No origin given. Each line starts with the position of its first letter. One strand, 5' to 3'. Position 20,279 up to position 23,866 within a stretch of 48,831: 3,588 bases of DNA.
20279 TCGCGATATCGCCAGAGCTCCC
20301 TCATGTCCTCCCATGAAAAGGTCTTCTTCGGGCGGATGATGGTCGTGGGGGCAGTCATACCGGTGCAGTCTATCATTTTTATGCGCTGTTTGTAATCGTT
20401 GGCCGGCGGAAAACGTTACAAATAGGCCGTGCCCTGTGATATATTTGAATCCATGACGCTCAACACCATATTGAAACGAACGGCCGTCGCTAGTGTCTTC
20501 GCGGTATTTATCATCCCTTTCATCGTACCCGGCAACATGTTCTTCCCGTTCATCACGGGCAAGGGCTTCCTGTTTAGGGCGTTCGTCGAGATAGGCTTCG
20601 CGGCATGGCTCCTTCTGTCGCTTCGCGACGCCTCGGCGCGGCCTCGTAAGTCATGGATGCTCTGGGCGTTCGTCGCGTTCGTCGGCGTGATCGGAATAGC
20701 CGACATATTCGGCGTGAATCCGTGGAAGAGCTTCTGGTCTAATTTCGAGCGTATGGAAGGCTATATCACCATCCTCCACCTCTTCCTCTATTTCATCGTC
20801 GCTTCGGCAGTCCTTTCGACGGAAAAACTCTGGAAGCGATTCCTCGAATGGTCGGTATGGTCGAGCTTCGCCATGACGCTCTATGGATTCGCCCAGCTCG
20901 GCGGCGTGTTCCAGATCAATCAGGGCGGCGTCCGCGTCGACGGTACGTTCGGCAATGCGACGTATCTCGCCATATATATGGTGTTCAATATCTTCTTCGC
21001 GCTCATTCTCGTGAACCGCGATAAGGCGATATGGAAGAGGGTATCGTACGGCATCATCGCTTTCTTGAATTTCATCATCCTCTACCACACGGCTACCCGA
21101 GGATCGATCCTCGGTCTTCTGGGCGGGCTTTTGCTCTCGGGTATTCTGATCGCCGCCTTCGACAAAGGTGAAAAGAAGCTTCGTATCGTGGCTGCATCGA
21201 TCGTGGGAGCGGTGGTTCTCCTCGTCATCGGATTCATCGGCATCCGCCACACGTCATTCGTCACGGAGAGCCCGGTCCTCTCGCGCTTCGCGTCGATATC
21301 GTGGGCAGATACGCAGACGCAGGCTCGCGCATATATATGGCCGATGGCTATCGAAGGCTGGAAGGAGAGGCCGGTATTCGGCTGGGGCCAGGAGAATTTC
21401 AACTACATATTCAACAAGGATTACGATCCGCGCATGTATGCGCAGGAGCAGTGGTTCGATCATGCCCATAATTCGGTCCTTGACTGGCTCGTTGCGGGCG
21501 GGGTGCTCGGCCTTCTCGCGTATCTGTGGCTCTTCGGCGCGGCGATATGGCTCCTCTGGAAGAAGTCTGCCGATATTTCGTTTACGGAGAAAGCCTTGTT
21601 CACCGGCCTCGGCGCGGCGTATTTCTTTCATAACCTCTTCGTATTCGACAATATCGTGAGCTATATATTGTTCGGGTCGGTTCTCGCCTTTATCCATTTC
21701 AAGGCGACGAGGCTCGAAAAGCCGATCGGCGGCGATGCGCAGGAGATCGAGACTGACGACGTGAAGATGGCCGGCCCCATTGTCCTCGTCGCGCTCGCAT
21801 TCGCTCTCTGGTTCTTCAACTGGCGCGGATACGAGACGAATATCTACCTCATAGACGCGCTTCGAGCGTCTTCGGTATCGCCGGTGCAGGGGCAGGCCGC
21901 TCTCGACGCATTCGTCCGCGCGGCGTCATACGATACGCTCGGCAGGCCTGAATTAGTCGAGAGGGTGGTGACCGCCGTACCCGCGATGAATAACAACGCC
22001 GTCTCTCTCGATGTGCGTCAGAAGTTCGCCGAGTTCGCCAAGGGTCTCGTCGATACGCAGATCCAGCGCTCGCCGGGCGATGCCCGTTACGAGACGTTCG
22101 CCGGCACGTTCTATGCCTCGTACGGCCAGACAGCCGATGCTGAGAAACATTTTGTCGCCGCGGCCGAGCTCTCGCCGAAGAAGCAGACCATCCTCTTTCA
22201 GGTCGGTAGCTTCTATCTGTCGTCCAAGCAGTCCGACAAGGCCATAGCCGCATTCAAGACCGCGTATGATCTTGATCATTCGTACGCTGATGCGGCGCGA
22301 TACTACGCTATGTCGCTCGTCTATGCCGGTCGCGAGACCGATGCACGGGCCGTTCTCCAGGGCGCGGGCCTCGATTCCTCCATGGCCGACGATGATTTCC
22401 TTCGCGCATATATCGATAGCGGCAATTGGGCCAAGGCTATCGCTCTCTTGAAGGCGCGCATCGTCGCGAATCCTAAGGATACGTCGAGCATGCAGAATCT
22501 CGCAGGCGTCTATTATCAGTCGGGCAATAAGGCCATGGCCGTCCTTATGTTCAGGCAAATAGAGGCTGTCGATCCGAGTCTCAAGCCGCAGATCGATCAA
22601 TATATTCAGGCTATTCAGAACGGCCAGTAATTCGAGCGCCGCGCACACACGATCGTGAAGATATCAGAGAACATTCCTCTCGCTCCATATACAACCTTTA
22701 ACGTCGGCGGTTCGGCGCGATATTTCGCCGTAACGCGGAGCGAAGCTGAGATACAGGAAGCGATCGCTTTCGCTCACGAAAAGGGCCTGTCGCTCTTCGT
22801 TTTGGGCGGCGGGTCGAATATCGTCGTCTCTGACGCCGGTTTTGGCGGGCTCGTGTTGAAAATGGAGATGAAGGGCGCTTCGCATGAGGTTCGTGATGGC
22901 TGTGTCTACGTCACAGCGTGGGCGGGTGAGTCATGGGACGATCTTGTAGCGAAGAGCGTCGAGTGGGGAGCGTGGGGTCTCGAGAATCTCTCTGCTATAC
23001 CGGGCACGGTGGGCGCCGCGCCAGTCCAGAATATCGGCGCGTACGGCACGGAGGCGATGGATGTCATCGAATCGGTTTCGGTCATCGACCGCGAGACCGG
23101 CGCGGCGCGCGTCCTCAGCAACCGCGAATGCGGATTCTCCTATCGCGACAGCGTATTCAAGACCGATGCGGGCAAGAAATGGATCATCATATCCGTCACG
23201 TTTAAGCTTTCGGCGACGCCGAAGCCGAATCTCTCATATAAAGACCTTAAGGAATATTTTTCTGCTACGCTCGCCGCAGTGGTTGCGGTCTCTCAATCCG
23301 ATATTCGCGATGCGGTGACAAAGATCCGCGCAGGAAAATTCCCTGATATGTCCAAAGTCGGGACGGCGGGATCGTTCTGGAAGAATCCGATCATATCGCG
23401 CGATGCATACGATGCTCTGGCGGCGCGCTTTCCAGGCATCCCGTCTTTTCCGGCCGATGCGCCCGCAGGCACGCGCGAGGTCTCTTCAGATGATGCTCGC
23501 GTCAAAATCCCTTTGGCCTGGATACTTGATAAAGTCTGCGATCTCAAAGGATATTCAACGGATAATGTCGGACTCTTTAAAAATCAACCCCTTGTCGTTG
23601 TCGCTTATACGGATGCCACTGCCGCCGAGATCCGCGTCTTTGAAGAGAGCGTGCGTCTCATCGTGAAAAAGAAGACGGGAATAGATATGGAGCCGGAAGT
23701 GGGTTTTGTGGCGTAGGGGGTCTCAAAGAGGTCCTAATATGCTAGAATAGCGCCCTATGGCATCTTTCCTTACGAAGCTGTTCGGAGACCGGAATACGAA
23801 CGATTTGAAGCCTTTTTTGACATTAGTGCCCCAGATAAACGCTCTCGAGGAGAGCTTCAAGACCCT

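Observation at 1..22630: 22.6 kb ABC-transporter-dependent surface-glycan locus with unusually dense methylation capacity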

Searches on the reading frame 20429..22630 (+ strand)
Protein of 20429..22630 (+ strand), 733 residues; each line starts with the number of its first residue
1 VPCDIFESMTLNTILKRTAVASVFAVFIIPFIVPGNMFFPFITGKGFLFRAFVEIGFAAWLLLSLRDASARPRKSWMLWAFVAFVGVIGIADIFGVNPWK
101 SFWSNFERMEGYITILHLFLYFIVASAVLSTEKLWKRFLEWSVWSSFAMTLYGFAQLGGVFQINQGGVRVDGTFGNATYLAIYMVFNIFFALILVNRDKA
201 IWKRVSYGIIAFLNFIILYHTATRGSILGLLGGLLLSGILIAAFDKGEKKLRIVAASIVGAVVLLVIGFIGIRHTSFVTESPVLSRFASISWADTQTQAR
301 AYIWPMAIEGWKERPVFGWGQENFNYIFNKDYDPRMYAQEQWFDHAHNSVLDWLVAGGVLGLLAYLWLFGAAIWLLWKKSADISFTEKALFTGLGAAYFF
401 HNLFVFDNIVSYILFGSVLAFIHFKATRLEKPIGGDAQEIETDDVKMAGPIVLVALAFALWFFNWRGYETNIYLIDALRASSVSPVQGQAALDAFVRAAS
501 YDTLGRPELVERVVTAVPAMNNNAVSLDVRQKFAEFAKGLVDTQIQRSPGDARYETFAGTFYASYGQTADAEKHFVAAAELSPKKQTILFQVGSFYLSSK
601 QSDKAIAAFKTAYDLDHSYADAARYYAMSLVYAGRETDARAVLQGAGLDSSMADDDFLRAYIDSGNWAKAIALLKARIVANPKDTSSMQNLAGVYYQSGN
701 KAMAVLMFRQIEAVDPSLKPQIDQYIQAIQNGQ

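Call 5: search_protein_families(library=pfam, proteins=[window:20429-22630:+], max_evalue=0.01)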
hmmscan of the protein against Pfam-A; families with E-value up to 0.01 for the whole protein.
window:20429-22630:+ (733 aa): 14 families
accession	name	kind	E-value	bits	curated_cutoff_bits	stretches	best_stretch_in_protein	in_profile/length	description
PF04932.20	Wzy_C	-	9.8e-25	87.5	31.7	1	210-366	2-149/149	O-Antigen ligase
PF14559.12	TPR_19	-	3.9e-09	37.1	25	1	597-646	2-51/68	Tetratricopeptide repeat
PF13428.12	TPR_14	-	7.6e-08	32.7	23.5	0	658-692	8-42/44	Tetratricopeptide repeat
PF23914.1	TPR_CcmH_CycH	-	1.1e-07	32.3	42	0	593-640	57-104/158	Cytochrome c-type biogenesis protein H TPR domain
PF07719.23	TPR_2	-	1.5e-07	31.4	27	0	588-616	3-31/34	Tetratricopeptide repeat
PF13181.12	TPR_8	-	1.1e-06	28.8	25.7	0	588-616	3-31/34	Tetratricopeptide repeat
PF00515.34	TPR_1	-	8.7e-06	25.8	27.8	0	589-619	4-34/34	Tetratricopeptide repeat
PF13432.12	TPR_16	-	1.2e-05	26.1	32.7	0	566-616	11-61/65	Tetratricopeptide repeat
PF13176.12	TPR_7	-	2e-05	24.7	27.9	0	659-684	7-34/36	Tetratricopeptide repeat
PF13424.12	TPR_12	-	4e-05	24.2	30.1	0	681-714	41-74/77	Tetratricopeptide repeat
PF12895.13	ANAPC3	-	6.9e-05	23.5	27.2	0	566-645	3-81/82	Anaphase-promoting complex, cyclosome, subunit 3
PF13371.12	TPR_9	-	0.0024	18.3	35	0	660-708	4-52/73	Tetratricopeptide repeat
PF13414.12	TPR_11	-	0.0041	17.2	26.8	0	596-629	4-35/42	TPR repeat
PF13431.12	TPR_17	-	0.0047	17.5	24.4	0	576-607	3-34/34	Tetratricopeptide repeat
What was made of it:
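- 20429..22630 (+): Polytopic Wzy_C (WaaL/PglL-family) transferase with a C-terminal TPR domain. It is the conserved right 'frame' gene and the predicted terminal ligase or O-oligosaccharyltransferase. Wzy_C, 87.5 bits, plus TPR (call 5).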

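Call 15: search_protein_families(library=ncbifam, proteins=[window:20429-22630:+], max_evalue=0.01)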
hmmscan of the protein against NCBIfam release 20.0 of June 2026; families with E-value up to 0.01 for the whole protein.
window:20429-22630:+ (733 aa): 12 families
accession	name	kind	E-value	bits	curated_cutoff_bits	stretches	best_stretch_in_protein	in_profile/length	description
TIGR00947.1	2A73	equivalog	4.5e-14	52.3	366.4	1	52-373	44-362/425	IctB family putative bicarbonate transporter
TIGR02917.1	PEP_TPR_lipo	equivalog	3e-12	45.3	312.2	2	529-643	340-454/899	XrtA/PEP-CTERM system TPR-repeat protein PrsT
TIGR02521.1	type_IV_pilW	equivalog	1.2e-10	41.3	154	1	534-641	47-156/234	type IV pilus biogenesis/stability protein PilW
NF040959.1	MamA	equivalog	4.2e-08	32.9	200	1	540-637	93-188/204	magnetosome protein MamA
NF052415.1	T3SS_chap_SctY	equivalog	1e-07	32.4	70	1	581-646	1-66/106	type III secretion apparatus assembly chaperone SctY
NF033920.0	C39_PA2778_fam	equivalog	5.9e-07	29.2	150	1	563-646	167-250/255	PA2778 family cysteine peptidase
NF008520.0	PRK11447.1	equivalog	1e-06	26.9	858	1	660-718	278-336/1157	cellulose synthase complex outer membrane protein BcsC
NF008391.2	PRK11189.1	equivalog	5.1e-06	26.2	250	1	559-644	72-157/297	lipoprotein NlpI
NF002725.1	PRK02603.1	equivalog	0.00047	20.2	143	0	660-703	81-124/173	photosystem I assembly protein Ycf3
NF033762.1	social_mot_Tgl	equivalog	0.00061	19.2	225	1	563-709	42-194/252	social motility TPR repeat lipoprotein Tgl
TIGR02552.1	LcrH_SycD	equivalog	0.0018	18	104.8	1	565-646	31-112/136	SycD/LcrH family type III secretion system chaperone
TIGR04510.1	mod_pep_cyc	subfamily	0.0023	16.5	400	1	566-687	515-635/814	putative peptide modification system cyclase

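Call 22: search_solved_structures(query=window:20429-22630:+, max_evalue=1)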
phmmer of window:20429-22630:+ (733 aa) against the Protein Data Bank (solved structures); distinct sequences matched with E-value up to 1: 55.
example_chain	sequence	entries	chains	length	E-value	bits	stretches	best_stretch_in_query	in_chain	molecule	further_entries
9qhb_A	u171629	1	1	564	7.4e-16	60.8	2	558-716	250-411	Engineered tetratricopeptide repeat protein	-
9qhc_A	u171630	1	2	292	2.2e-09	39.4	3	557-717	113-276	Engineered tetratricopeptide repeat protein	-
8bu0_A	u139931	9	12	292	3.3e-07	32.2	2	558-716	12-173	Consensus tetratricopeptide repeat protein | Crystal structure of an 8-repeat consensus TPR superhelix with Zinc. | Monomer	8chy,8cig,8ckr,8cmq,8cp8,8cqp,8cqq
7obi_A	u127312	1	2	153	3.6e-05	25.5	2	548-623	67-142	CTPR-rv4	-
9b8a_A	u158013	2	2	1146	0.00019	23.1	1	639-717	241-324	Cellulose synthase operon protein C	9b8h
1w3b_A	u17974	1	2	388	0.0002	23.1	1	544-718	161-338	UDP-N-ACETYLGLUCOSAMINE--PEPTIDE N-ACETYLGLUCOSAMINYLTRANSFERASE 110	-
6eou_A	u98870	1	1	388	0.00049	21.8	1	544-718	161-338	UDP-N-acetylglucosamine--peptide N-acetylglucosaminyltransferase 110 kDa subunit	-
9g8o_B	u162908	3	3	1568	0.00053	21.6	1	570-717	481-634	Superkiller complex protein 3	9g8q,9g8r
7qdr_B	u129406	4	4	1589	0.00055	21.6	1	570-717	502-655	Tetratricopeptide repeat protein 37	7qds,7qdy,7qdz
2fo7_A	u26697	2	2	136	0.00064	21.4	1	559-622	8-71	SYNTHETIC CONSENSUS TPR PROTEIN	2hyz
8ch0_A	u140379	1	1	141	0.00074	21.1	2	558-622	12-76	Consensus tetratricopeptide repeat protein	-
7yeh_B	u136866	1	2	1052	0.0013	20.4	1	544-717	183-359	UDP-N-acetylglucosamine--peptide N-acetylglucosaminyltransferase 110 kDa subunit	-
7yea_A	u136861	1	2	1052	0.0013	20.4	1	544-717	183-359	UDP-N-acetylglucosamine--peptide N-acetylglucosaminyltransferase 110 kDa subunit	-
7ntf_A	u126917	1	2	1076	0.0013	20.4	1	544-717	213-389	Isoform 1 of UDP-N-acetylglucosamine--peptide N-acetylglucosaminyltransferase 110 kDa subu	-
6vfi_B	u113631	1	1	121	0.0013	20.3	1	544-624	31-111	O43_dn18B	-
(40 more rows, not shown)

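Call 55: find_related_loci(query=window:20429-22630:+, collection=genome_contigs, flank=10000)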
Query window:20429-22630:+ (733 aa) in genome_contigs; peptide patterns used: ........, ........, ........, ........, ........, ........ (x = any residue, [..] = any of these).
188 stretches matched a pattern; 120 encode a relative of the query (tblastn E <= 1e-3); the best 80 are kept; 80 distinct loci.
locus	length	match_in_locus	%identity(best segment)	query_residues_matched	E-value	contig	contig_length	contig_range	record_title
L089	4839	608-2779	73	7-730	0e+0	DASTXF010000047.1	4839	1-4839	MAG TPA_asm: Candidatus Paceibacterota bacterium isolate SMAG_U2407 k141_1321679, whole genome shotgun sequence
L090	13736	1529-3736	68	5-733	0e+0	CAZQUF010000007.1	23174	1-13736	MAG TPA_asm: uncultured Candidatus Saccharibacteria bacterium isolate binchicken_co50_64 genome assembly, contig: NODE_2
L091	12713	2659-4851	63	3-733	0e+0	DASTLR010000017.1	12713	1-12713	MAG TPA_asm: Candidatus Paceibacterota bacterium isolate SMAG_U3078 k141_298447, whole genome shotgun sequence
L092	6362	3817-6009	58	3-733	0e+0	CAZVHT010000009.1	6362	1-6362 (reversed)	MAG TPA_asm: uncultured Candidatus Saccharibacteria bacterium isolate binchicken_co203_588 genome assembly, contig: k141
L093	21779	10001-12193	60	3-730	0e+0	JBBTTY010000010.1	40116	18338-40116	MAG: Patescibacteria group bacterium isolate H51-bin043_1 H51_bin043_1_000000000010, whole genome shotgun sequence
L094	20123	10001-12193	59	3-733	0e+0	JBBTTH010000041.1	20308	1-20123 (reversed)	MAG: Patescibacteria group bacterium isolate H32-bin108_1 H32_bin108_1_000000000041, whole genome shotgun sequence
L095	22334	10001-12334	55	9-730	0e+0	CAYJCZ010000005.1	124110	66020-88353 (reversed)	MAG TPA_asm: uncultured Candidatus Saccharibacteria bacterium isolate ERP123247_co1_110 genome assembly, contig: NODE_62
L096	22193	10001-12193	47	9-733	0e+0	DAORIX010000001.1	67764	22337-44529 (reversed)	MAG TPA_asm: Candidatus Paceibacterota bacterium isolate AMR_MDS_5566 NODE_53_length_67764_cov_6.850123, whole genome sh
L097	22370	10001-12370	48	6-733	0e+0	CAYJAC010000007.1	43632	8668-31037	MAG TPA_asm: uncultured Candidatus Saccharibacteria bacterium isolate ERP123247_co1_236 genome assembly, contig: NODE_47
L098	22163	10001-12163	44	9-730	0e+0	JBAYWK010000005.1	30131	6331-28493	MAG: Candidatus Paceibacterota bacterium isolate SO_2016_LW3_81 scaffold02287_LW162_2016, whole genome shotgun sequence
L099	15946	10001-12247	42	7-733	0e+0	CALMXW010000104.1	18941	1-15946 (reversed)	MAG TPA_asm: uncultured bacterium isolate SRR6158310_bin.79_CONCOCT_v1.1_MAG genome assembly, contig: ERZ1749613.390, wh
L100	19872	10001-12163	45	9-733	0e+0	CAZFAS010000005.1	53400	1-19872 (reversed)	MAG TPA_asm: uncultured Candidatus Saccharibacteria bacterium isolate SRP278252_co2_162 genome assembly, contig: NODE_10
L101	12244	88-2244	42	10-731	0e+0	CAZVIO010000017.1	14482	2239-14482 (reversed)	MAG TPA_asm: uncultured Candidatus Saccharibacteria bacterium isolate SRP285395_co1_490 genome assembly, contig: NODE_66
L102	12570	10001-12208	43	4-729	0e+0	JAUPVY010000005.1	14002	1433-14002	MAG: Patescibacteria group bacterium isolate erpe_2018_sw_42hr_WHONDRS-SW48-000099_A_bin.74 scaffold_1009, whole genome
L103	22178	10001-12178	46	11-733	0e+0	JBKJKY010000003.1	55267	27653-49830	MAG: Parcubacteria group bacterium isolate ant_bin.260 k117_1647774, whole genome shotgun sequence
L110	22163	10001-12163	42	9-733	1e-177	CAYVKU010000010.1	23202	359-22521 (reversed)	MAG TPA_asm: uncultured Candidatus Saccharibacteria bacterium isolate SRP290908_co1_111 genome assembly, contig: NODE_27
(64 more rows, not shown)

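Call 59: search_protein_families(library=pfam, proteins=[L097:4181-5329:+, L097:5316-6389:-, L097:6275-7717:-, L097:7727-8614:-, L097:8651-9952:-, L110:3320-4351:+, L110:4348-5586:-, L110:5628-7220:+, L110:8074-8937:+, L110:8947-9984:+], max_evalue=0.0001)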
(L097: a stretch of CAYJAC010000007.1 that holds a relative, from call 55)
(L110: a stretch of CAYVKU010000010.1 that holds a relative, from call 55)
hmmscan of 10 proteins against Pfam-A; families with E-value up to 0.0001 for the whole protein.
L097:4181-5329:+ (382 aa): 1 family
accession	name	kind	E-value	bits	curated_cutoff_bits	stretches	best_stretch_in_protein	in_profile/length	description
PF13472.12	Lipase_GDSL_2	-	4.5e-09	37.5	32.9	1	133-365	3-178/178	GDSL-like Lipase/Acylhydrolase family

L097:5316-6389:- (357 aa): 0 families

L097:6275-7717:- (480 aa): 2 families
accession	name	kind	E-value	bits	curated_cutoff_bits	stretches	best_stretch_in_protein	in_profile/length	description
PF03062.24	MBOAT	-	2.8e-29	102.9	27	1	149-344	80-295/337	MBOAT, membrane-bound O-acyltransferase family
PF13813.11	MBOAT_2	-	5.2e-06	27.1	25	1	265-325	4-66/85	Membrane bound O-acyl transferase family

L097:7727-8614:- (295 aa): 1 family
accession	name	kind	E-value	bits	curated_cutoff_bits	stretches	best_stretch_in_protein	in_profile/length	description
PF05050.19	Methyltransf_21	-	9.9e-18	65.3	22.7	1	94-262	1-172/173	Methyltransferase FkbM domain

L097:8651-9952:- (433 aa): 1 family
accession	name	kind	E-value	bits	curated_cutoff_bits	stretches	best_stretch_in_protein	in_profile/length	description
PF01943.22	Polysacc_synt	-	8.4e-12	45.5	28.2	1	38-292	4-257/274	Polysaccharide biosynthesis protein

L110:3320-4351:+ (343 aa): 6 families
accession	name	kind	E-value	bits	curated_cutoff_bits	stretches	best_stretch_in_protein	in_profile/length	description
PF13489.12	Methyltransf_23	-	1.2e-15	58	27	1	114-226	14-123/164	Methyltransferase domain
PF13847.12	Methyltransf_31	-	9.6e-13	48.5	27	1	121-232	2-120/145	Methyltransferase domain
PF08241.18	Methyltransf_11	-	2e-12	48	21.2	1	127-219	1-95/95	Methyltransferase domain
PF07021.18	MetW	-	3.2e-12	46.9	21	1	117-214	8-105/193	Methionine biosynthesis protein MetW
PF08242.18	Methyltransf_12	-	1.4e-11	45.4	30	1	127-217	1-98/98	Methyltransferase domain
PF13649.12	Methyltransf_25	-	2.2e-10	41.5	27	1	126-215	1-97/97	Methyltransferase domain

L110:4348-5586:- (412 aa): 2 families
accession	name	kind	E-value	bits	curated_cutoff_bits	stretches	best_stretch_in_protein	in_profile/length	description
PF01943.22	Polysacc_synt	-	1.4e-14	54.7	28.2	1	20-281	1-270/274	Polysaccharide biosynthesis protein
PF13440.11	Polysacc_synt_3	-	3.3e-10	40.1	23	1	46-282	3-241/293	Polysaccharide biosynthesis protein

L110:5628-7220:+ (530 aa): 1 family
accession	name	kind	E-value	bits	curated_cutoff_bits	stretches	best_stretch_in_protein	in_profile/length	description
PF13231.12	PMT_2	-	4.9e-06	27.3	26.1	1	84-228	15-160/160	Dolichyl-phosphate-mannose-protein mannosyltransferase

L110:8074-8937:+ (287 aa): 1 family
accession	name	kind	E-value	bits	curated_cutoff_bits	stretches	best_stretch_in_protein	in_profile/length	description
PF01040.23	UbiA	-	1.4e-18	67.5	34.2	1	31-251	14-231/250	UbiA prenyltransferase family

L110:8947-9984:+ (345 aa): 8 families
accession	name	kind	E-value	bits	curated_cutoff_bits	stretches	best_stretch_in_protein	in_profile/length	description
PF01370.27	Epimerase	-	8.6e-42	143.6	20.9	1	5-225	2-240/240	NAD dependent epimerase/dehydratase family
PF16363.11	GDP_Man_Dehyd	-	7.5e-25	88.5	27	1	5-304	1-326/332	GDP-mannose 4,6 dehydratase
PF01073.25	3Beta_HSD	-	2.2e-19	70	22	1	6-124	2-131/280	3-beta hydroxysteroid dehydrogenase/isomerase family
PF13460.12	NAD_binding_10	-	3.8e-17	63.2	27.2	1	8-164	1-147/184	NAD(P)H-binding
PF07993.18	NAD_binding_4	-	6.7e-15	55.4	20.1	1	34-166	52-210/258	Male sterility protein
PF04321.23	RmlD_sub_bind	-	2.2e-12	47.1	27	1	5-155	4-146/287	RmlD substrate binding domain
PF02719.21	Polysacc_synt_2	-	8.2e-11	42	20.2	1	5-110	2-128/293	Polysaccharide biosynthesis protein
PF05368.20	NmrA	-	1.3e-05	25.4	27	1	6-107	7-104/298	NmrA-like family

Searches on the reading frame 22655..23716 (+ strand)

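Call 5: search_protein_families(library=pfam, proteins=[window:22655-23716:+], max_evalue=0.01)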
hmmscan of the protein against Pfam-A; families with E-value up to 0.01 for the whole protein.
window:22655-23716:+ (353 aa): 2 families
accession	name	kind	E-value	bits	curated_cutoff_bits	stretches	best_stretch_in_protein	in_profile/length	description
PF01565.28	FAD_binding_4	-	1.2e-24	87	26.4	1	23-150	3-134/139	FAD binding domain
PF02873.21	MurB_C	-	1.2e-14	54.7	27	1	217-352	2-99/99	UDP-N-acetylenolpyruvoylglucosamine reductase, C-terminal domain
